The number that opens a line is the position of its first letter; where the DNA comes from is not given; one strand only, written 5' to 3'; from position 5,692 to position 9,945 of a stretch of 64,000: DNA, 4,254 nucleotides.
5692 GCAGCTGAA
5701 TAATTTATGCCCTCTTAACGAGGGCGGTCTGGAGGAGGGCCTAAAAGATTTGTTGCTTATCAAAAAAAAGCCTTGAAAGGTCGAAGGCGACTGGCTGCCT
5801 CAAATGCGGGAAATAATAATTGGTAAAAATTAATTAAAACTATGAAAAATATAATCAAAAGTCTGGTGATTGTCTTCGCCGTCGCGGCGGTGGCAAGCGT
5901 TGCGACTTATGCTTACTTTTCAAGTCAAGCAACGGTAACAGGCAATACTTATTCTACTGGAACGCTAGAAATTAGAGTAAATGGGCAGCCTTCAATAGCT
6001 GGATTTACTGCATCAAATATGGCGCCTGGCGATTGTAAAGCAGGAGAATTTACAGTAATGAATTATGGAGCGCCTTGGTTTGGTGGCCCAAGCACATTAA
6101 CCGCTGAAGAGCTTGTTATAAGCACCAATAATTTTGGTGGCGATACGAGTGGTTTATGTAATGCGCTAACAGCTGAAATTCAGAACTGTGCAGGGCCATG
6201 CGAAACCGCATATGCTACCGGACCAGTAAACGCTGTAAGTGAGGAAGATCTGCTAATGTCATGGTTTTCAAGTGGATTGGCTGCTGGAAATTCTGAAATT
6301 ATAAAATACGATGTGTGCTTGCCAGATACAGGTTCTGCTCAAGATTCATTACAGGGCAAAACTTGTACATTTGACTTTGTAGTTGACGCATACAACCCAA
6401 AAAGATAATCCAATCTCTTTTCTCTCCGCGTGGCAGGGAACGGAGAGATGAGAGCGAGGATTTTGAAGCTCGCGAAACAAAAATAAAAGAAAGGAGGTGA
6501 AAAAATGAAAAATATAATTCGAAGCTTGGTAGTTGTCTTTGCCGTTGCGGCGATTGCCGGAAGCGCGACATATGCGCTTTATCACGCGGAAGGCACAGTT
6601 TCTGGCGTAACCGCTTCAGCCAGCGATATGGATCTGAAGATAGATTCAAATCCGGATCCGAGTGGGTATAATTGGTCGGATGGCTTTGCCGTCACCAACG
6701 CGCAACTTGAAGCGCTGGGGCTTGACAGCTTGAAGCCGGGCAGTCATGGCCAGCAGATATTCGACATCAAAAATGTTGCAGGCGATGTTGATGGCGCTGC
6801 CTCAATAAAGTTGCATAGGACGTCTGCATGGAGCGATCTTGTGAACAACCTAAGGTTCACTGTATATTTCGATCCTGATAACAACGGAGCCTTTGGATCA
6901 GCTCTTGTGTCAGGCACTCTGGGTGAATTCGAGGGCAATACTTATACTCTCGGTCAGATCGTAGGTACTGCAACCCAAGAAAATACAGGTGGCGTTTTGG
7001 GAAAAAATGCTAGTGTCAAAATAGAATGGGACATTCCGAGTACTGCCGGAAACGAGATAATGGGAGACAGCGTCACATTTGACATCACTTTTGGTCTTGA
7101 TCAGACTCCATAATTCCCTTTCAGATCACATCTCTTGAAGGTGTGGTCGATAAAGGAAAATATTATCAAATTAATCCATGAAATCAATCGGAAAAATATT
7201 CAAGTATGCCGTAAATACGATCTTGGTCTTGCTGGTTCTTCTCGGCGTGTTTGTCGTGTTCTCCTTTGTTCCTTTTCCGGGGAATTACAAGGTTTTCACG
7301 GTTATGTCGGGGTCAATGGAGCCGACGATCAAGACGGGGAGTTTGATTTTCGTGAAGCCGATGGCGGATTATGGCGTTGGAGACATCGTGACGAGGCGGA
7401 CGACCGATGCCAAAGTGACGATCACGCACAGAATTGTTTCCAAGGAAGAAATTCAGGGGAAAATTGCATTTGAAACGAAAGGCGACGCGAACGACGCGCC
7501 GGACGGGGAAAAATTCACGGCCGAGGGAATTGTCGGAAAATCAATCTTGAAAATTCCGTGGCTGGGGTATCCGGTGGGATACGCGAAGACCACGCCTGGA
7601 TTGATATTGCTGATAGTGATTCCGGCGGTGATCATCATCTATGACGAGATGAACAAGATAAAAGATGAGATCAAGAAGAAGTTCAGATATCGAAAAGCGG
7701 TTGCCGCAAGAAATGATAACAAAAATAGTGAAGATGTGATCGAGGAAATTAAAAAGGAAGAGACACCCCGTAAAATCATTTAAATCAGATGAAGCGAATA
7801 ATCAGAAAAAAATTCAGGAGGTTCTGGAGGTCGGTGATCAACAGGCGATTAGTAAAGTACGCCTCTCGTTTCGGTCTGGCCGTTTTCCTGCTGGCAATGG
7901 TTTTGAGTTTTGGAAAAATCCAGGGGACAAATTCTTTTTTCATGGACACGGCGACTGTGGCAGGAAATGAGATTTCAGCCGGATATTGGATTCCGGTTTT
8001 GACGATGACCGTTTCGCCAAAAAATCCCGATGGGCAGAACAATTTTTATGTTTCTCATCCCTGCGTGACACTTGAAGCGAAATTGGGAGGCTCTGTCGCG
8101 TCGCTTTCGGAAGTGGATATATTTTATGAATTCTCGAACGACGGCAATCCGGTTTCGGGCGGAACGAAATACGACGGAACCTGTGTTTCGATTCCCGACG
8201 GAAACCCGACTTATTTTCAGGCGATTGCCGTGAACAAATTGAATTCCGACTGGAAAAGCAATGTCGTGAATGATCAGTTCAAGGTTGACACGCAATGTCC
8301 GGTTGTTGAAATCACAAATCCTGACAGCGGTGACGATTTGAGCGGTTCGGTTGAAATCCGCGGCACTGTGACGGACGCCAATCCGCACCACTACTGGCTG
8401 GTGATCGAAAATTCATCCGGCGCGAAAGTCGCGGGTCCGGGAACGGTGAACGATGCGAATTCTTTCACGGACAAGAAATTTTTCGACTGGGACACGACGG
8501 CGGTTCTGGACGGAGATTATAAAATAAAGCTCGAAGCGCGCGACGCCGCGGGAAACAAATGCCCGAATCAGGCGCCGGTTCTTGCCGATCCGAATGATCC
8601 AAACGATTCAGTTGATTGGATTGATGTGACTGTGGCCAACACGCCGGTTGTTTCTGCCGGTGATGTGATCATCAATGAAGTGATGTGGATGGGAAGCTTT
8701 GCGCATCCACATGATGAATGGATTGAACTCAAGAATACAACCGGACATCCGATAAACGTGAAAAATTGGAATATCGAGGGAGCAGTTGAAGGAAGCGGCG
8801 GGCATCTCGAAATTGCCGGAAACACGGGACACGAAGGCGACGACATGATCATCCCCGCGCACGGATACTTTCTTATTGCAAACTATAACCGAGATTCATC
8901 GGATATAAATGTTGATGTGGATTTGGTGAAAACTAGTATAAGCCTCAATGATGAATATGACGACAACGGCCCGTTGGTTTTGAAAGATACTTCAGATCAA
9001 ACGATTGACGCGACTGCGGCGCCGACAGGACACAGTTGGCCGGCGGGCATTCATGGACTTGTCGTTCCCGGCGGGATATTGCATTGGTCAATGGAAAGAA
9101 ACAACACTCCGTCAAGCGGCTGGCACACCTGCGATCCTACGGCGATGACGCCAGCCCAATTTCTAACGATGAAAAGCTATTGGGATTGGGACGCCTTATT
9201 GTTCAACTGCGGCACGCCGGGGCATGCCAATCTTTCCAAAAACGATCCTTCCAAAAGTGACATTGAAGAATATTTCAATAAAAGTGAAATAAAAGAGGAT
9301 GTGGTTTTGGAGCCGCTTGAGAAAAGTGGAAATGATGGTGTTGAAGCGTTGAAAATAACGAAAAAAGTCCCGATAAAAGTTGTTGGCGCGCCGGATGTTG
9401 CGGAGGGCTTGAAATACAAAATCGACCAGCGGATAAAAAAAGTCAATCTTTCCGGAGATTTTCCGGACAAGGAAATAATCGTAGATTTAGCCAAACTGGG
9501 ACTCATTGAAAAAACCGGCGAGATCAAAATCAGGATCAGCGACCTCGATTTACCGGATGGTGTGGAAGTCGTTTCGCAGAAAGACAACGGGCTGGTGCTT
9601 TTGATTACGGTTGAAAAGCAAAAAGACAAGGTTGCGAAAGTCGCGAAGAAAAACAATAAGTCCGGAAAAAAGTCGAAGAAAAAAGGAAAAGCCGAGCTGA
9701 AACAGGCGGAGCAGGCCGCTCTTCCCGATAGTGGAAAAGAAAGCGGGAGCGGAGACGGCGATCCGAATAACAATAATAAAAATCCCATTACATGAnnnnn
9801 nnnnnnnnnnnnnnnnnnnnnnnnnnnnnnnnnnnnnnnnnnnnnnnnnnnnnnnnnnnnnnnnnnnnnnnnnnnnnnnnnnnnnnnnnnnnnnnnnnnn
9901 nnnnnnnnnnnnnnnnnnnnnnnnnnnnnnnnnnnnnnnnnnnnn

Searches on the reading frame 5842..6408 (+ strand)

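Call 48: search_protein_families(library=pfam, proteins=[window:5842-6408:+], max_evalue=0.0001)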
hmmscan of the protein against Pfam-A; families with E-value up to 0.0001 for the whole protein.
window:5842-6408:+ (188 aa): 1 family
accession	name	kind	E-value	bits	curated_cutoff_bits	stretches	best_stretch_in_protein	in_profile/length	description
PF12389.13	Peptidase_M73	-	4.7e-09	36.8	22.5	1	17-77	19-75/196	Camelysin metallo-endopeptidase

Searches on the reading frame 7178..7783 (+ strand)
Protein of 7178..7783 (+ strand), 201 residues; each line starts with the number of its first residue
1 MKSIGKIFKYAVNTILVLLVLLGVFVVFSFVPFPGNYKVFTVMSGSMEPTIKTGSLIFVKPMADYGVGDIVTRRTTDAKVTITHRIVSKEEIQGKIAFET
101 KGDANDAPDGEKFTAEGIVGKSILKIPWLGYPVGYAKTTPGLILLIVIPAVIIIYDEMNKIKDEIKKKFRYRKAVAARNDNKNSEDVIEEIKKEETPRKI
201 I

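Call 48: search_protein_families(library=pfam, proteins=[window:7178-7783:+], max_evalue=0.0001)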
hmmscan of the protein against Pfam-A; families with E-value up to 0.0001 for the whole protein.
window:7178-7783:+ (201 aa): 1 family
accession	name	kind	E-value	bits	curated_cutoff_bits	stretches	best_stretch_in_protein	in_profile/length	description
PF00717.28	Peptidase_S24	-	4.2e-06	26.9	23.3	1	34-82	32-79/116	Peptidase S24-like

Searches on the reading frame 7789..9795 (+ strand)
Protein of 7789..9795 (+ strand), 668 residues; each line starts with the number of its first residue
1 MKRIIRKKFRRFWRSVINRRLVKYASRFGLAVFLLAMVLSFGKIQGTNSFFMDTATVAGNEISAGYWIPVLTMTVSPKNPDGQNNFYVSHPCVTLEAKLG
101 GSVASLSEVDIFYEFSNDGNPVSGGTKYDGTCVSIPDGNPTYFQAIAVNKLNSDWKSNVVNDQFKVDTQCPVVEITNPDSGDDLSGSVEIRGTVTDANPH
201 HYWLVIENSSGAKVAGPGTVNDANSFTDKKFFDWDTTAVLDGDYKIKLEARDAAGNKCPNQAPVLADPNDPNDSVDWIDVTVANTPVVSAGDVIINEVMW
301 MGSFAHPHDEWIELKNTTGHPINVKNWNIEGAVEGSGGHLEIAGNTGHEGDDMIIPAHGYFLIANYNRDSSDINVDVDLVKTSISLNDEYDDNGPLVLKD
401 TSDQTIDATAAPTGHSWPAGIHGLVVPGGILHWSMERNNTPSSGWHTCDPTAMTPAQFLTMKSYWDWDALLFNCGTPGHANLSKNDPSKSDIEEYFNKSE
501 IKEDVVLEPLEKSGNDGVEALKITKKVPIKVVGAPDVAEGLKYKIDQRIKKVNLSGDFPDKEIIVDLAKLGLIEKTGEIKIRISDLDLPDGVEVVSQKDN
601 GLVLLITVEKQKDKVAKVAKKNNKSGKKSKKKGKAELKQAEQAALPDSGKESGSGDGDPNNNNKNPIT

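Call 48: search_protein_families(library=pfam, proteins=[window:7789-9795:+], max_evalue=0.0001)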
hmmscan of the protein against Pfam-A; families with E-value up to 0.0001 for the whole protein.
window:7789-9795:+ (668 aa): 1 family
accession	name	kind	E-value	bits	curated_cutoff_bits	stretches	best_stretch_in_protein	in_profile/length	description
PF00932.25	LTD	-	2.5e-11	44.3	34.3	1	289-408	4-104/109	Lamin Tail Domain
